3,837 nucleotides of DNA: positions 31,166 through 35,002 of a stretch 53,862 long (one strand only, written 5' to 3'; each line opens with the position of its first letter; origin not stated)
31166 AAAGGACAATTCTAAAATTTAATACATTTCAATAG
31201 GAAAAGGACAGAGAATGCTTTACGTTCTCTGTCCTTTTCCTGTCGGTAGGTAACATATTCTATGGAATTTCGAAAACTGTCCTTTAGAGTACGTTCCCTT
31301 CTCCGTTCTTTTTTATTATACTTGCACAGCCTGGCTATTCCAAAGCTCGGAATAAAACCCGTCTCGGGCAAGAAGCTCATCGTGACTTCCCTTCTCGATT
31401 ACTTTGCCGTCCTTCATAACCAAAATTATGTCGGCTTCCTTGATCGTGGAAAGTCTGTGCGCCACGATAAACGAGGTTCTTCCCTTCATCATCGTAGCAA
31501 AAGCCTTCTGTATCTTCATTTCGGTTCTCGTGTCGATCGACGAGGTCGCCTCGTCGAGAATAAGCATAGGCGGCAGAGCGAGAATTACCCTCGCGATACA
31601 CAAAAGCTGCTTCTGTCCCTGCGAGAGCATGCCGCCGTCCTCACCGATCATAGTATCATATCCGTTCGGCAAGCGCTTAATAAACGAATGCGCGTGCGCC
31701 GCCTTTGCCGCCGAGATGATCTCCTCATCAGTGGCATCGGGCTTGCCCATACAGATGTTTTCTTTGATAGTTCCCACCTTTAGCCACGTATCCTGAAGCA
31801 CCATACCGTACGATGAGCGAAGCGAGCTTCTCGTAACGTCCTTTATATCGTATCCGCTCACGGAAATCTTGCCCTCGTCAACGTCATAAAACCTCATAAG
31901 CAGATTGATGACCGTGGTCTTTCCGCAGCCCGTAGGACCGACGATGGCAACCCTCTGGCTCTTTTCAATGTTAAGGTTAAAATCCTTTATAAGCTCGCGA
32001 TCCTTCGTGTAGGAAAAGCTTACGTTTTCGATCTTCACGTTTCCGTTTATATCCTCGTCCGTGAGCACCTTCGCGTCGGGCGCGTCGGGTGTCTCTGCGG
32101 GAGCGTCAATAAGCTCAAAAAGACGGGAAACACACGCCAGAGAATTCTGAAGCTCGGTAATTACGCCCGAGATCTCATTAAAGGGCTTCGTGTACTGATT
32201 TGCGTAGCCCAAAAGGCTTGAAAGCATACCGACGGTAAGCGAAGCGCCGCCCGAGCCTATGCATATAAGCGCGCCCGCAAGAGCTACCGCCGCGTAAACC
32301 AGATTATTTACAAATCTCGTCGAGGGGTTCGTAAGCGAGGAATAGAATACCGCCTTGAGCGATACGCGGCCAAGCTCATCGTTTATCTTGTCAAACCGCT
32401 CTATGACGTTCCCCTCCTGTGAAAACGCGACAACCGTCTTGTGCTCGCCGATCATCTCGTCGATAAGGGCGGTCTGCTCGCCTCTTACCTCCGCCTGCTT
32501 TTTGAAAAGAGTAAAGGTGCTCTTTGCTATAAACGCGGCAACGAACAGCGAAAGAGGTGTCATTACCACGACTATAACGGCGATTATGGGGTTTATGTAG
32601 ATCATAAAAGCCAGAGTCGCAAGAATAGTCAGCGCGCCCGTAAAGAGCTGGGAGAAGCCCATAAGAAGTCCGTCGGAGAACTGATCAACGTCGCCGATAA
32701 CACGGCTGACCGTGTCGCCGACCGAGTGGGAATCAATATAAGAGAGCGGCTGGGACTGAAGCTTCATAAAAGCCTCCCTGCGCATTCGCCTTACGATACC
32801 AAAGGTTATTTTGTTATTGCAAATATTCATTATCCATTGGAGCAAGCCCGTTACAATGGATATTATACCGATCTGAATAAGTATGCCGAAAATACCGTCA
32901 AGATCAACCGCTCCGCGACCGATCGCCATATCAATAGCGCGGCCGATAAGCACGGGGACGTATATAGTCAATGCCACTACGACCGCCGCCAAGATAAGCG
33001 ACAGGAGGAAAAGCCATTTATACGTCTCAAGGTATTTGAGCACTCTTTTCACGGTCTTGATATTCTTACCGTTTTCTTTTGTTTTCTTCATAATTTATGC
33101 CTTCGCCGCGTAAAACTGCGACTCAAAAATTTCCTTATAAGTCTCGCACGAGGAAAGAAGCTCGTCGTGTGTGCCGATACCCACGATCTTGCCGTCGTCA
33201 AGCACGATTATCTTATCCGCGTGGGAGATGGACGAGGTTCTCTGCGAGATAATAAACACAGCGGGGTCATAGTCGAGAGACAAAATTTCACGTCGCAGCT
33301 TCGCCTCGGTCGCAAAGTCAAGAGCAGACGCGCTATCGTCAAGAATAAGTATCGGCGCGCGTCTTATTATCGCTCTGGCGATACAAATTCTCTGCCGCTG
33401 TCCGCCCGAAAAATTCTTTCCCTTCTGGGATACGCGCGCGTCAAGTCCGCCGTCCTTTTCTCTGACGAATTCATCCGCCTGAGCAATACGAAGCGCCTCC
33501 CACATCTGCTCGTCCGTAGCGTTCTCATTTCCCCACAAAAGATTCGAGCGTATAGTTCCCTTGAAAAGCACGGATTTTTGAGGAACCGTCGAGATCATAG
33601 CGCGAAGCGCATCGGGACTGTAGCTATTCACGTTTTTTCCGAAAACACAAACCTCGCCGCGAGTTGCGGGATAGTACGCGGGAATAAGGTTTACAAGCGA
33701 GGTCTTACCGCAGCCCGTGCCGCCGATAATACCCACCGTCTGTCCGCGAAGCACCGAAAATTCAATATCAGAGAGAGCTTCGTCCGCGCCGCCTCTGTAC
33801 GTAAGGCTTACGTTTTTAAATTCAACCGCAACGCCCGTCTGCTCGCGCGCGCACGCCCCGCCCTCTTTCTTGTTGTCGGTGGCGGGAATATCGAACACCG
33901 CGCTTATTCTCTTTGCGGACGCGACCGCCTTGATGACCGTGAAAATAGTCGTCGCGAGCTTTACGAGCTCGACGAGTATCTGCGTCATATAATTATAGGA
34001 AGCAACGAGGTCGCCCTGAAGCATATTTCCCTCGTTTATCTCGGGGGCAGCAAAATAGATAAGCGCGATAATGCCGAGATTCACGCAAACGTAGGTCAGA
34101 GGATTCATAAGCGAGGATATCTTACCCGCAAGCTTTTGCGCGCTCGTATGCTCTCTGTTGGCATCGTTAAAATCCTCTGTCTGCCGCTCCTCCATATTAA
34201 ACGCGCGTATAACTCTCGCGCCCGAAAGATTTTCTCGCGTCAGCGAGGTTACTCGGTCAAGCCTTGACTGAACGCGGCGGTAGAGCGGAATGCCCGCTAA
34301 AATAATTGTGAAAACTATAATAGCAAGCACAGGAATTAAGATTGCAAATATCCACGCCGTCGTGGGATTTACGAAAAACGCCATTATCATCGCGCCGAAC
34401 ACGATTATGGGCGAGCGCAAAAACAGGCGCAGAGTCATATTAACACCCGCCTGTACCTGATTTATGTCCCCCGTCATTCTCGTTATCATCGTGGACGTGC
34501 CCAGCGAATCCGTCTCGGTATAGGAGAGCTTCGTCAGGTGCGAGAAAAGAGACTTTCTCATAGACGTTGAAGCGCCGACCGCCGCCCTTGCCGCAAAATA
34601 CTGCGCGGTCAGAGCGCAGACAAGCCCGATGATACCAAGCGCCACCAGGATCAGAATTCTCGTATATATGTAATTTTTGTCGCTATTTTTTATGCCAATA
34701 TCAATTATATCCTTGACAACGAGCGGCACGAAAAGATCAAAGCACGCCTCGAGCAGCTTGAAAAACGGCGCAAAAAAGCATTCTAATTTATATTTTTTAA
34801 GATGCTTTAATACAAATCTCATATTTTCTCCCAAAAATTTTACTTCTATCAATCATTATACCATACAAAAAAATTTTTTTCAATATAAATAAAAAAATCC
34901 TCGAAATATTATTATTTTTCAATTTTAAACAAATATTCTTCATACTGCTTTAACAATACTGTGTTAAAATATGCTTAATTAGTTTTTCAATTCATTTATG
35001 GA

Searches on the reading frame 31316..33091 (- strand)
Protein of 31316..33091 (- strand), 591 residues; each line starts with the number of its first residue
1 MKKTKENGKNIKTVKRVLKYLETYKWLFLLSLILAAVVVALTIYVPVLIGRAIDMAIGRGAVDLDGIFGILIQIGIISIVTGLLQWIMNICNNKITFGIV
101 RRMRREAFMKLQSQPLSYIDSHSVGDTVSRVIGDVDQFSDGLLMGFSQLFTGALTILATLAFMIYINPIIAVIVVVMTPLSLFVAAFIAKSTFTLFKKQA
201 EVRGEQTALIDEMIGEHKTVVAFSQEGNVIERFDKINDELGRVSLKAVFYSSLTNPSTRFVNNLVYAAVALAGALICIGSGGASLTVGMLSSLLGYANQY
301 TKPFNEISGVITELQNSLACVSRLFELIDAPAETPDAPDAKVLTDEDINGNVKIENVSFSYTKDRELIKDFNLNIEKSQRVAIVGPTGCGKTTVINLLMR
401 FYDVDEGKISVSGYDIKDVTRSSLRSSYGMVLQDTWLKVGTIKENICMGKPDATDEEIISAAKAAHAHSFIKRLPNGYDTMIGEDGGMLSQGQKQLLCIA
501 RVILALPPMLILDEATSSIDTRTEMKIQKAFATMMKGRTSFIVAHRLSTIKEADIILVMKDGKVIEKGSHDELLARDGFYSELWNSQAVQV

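Call 31: search_protein_families(library=pfam, proteins=[window:31316-33091:-], max_evalue=0.001)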
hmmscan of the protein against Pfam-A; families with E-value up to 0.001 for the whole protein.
window:31316-33091:- (591 aa): 5 families
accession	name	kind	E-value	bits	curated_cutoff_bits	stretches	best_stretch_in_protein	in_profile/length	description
PF00664.28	ABC_membrane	-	2.2e-45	155.9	28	1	29-303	2-273/274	ABC transporter transmembrane region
PF00005.33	ABC_tran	-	3.7e-30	105.7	25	1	369-517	2-137/137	ABC transporter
PF02463.25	SMC_N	-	8.5e-06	25.8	40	0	366-559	125-211/220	RecF/RecN/SMC N terminal domain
PF13401.12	AAA_22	-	0.00047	20.9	27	0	381-435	8-58/130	AAA domain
PF00004.35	AAA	-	0.00089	20.1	21.2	0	382-540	2-97/131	ATPase family associated with various cellular activities (AAA)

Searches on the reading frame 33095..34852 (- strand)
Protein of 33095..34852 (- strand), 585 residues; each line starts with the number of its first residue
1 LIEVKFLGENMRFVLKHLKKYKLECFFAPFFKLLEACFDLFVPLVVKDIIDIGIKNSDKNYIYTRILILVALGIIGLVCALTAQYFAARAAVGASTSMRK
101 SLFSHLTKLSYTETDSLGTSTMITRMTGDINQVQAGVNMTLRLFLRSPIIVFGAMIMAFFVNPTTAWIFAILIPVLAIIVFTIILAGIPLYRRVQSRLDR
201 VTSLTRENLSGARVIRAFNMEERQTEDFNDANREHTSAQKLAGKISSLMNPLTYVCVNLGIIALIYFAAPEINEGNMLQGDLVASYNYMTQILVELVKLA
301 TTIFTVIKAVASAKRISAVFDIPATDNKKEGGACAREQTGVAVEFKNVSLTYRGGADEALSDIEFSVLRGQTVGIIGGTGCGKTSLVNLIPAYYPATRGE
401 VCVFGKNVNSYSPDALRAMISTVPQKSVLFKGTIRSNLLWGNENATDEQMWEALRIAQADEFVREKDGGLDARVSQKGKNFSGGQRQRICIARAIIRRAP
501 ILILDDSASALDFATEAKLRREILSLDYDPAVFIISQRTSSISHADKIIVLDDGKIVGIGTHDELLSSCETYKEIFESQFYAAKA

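Call 31: search_protein_families(library=pfam, proteins=[window:33095-34852:-], max_evalue=0.001)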
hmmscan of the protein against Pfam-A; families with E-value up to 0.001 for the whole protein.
window:33095-34852:- (585 aa): 3 families
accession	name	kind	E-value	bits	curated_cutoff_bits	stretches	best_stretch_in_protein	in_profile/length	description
PF00664.28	ABC_membrane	-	5e-45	154.8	28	1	26-293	2-271/274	ABC transporter transmembrane region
PF00005.33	ABC_tran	-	7.2e-28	98.3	25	1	360-507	1-135/137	ABC transporter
PF02463.25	SMC_N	-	2.7e-05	24.1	40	1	480-549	136-209/220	RecF/RecN/SMC N terminal domain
